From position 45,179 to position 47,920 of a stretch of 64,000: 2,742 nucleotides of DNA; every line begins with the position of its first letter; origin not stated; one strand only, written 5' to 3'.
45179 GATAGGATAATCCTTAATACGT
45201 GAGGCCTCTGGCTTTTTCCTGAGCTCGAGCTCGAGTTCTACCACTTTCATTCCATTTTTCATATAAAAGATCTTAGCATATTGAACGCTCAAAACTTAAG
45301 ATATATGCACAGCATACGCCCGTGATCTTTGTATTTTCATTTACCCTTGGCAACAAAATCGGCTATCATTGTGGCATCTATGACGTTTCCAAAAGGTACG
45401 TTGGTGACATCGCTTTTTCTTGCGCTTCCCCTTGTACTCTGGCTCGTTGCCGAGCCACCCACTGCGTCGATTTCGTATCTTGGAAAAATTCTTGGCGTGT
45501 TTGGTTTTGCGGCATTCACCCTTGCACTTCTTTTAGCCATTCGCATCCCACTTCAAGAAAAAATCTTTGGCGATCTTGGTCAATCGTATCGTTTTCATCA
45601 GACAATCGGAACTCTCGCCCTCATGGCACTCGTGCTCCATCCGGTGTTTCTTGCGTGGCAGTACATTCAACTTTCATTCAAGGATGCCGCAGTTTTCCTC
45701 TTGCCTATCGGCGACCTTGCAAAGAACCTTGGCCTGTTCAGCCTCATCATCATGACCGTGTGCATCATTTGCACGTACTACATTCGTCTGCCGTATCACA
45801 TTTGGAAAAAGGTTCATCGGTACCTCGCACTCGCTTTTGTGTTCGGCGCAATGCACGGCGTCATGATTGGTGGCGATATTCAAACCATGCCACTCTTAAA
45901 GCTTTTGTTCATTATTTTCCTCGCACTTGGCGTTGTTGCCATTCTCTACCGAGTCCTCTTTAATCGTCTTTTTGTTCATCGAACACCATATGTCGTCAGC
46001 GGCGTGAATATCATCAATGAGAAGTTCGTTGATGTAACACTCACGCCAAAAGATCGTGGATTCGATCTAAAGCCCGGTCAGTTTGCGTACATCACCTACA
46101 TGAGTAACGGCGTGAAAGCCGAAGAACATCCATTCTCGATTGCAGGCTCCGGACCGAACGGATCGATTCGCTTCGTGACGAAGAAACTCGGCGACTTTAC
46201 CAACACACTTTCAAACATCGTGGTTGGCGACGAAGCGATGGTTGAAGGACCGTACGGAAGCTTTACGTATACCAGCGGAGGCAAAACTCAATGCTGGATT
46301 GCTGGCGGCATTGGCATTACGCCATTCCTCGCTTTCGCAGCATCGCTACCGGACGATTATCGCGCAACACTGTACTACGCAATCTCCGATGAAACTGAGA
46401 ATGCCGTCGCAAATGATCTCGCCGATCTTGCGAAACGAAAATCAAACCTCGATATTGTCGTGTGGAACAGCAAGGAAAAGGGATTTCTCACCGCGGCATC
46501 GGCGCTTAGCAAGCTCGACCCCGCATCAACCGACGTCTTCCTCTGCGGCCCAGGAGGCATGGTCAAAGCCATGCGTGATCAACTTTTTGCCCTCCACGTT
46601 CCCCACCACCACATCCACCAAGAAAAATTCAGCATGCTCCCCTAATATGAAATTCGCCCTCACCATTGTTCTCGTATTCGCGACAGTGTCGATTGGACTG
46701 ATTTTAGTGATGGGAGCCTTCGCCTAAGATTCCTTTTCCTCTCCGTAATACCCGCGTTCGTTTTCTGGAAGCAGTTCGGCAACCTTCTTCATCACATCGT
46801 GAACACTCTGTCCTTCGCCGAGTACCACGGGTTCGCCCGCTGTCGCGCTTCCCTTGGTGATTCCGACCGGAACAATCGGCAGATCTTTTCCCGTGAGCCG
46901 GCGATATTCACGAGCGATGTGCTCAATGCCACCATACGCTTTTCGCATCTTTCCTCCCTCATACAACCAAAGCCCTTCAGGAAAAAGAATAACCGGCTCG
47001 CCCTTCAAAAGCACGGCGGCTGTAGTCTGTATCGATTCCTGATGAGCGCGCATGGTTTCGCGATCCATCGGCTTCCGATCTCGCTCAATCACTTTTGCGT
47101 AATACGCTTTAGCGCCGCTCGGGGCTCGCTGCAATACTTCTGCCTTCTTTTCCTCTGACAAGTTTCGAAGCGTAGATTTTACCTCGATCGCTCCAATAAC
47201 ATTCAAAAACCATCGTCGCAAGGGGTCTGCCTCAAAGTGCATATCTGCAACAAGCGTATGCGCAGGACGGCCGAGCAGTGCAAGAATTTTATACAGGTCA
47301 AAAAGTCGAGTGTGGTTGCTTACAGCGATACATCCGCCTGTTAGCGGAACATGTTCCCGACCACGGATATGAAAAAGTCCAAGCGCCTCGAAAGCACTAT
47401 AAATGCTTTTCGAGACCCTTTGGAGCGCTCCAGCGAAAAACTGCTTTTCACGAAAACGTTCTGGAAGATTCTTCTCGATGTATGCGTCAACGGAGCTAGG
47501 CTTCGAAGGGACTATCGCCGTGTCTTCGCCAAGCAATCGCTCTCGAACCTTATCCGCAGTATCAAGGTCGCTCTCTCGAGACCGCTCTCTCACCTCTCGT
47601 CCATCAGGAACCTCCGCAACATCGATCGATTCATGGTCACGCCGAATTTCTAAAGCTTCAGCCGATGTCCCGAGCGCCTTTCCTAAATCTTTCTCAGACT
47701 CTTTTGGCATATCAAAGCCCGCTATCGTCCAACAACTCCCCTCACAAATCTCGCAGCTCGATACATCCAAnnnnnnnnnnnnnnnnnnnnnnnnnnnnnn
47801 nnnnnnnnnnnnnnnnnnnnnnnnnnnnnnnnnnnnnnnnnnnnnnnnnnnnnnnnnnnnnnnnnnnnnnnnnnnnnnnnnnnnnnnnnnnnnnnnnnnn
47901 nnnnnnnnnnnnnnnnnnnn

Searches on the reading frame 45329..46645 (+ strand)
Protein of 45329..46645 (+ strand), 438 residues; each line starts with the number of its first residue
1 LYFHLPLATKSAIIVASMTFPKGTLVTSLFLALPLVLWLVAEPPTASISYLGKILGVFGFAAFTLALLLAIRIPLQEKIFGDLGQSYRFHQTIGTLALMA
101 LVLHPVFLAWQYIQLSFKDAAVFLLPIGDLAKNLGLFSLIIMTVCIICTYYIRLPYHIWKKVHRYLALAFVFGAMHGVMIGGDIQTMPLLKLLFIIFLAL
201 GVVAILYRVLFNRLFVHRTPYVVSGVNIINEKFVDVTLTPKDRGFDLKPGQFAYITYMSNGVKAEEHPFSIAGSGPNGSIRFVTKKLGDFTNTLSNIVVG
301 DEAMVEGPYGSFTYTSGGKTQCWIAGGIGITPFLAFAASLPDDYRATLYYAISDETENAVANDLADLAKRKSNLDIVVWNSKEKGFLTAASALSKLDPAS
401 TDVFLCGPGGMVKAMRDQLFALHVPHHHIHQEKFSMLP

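Call 17: search_protein_families(library=pfam, proteins=[window:45329-46645:+], max_evalue=0.001)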
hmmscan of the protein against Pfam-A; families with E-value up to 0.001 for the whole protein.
window:45329-46645:+ (438 aa): 4 families
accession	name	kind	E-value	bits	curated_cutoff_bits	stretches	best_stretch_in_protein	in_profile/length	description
PF01794.25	Ferric_reduct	-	2.4e-12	47.4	28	1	55-173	1-120/121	Ferric reductase like transmembrane component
PF08022.18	FAD_binding_8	-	9.6e-09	35.7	22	1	226-310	9-106/109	FAD-binding domain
PF00175.26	NAD_binding_1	-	1.7e-07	32.3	22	1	324-416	2-108/109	Oxidoreductase NAD-binding domain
PF00970.30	FAD_binding_6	-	0.00038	21.2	21.1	1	235-314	18-99/99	Oxidoreductase FAD-binding domain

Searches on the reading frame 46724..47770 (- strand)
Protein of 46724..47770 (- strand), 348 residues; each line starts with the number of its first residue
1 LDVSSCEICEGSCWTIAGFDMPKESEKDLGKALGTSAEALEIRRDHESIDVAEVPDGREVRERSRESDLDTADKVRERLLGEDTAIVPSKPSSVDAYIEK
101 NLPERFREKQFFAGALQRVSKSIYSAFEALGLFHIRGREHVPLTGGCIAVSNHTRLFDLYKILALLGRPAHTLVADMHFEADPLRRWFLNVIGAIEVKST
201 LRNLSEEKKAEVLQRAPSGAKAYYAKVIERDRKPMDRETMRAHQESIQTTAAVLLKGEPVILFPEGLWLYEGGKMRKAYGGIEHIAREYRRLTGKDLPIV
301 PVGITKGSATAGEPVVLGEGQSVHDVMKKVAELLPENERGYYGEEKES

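Call 39: search_protein_families(library=pfam, proteins=[window:46724-47770:-], max_evalue=0.001)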
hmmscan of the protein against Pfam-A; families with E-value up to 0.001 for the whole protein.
window:46724-47770:- (348 aa): 1 family
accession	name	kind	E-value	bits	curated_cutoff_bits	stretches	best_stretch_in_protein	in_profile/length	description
PF01553.26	Acyltransferase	-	4.3e-15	56.1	23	1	134-304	3-131/132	Acyltransferase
